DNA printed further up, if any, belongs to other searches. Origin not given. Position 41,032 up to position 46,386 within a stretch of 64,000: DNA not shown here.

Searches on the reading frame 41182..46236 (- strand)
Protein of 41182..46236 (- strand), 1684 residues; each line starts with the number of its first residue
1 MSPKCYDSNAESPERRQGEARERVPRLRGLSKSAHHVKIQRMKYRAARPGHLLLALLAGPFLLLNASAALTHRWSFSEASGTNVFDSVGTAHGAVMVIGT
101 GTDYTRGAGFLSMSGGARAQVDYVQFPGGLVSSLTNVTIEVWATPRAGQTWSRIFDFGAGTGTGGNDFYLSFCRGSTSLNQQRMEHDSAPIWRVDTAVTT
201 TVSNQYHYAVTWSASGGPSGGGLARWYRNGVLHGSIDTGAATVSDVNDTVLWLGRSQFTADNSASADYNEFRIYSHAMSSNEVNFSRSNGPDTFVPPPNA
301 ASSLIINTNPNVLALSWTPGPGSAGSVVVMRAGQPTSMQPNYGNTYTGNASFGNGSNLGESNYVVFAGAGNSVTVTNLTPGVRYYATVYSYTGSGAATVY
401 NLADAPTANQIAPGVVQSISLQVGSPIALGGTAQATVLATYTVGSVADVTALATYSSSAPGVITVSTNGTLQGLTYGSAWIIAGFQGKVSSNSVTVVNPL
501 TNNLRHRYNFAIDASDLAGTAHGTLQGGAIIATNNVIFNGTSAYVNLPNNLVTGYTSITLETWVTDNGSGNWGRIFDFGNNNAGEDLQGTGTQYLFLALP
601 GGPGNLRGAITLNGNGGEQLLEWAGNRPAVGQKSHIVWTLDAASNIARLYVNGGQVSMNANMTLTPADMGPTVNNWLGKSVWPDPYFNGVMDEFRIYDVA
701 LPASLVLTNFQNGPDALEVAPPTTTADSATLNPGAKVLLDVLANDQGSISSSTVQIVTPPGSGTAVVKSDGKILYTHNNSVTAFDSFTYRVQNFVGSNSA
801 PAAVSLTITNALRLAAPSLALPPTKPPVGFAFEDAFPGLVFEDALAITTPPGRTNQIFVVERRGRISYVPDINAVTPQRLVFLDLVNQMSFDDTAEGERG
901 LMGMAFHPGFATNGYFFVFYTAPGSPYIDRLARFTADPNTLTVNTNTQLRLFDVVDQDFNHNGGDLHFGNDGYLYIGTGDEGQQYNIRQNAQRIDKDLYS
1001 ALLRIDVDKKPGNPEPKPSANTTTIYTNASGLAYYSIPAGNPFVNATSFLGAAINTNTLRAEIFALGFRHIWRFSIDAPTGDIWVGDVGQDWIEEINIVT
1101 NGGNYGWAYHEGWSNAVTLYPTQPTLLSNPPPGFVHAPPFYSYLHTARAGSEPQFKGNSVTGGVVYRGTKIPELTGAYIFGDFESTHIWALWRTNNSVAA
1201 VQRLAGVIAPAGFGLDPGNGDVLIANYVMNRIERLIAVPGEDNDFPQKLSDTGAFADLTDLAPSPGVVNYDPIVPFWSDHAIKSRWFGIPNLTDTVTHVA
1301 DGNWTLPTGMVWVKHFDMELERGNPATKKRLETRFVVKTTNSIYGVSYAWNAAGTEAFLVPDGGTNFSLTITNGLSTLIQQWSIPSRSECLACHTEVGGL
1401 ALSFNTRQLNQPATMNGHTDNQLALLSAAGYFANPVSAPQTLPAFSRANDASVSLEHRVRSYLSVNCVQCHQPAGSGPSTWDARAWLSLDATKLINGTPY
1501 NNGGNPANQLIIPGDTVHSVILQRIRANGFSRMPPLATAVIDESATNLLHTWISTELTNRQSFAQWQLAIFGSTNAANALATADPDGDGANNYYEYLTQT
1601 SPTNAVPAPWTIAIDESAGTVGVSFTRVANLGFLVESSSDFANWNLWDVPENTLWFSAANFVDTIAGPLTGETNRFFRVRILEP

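Call 13: search_protein_families(library=pfam, proteins=[window:41182-46236:-], max_evalue=0.001)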
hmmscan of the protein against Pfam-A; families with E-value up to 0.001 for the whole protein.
window:41182-46236:- (1684 aa): 3 families
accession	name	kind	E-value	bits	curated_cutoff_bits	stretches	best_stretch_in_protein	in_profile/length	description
PF13385.13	Laminin_G_3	-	6.6e-37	127.4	27.6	2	539-703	1-147/151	Concanavalin A-like lectin/glucanases superfamily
PF07995.17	GSDH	-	1.6e-28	100.4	25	2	855-1027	13-177/332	Glucose / Sorbosone dehydrogenase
PF17963.7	Big_9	-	1.6e-08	35.7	23.6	1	721-803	3-85/89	Bacterial Ig domain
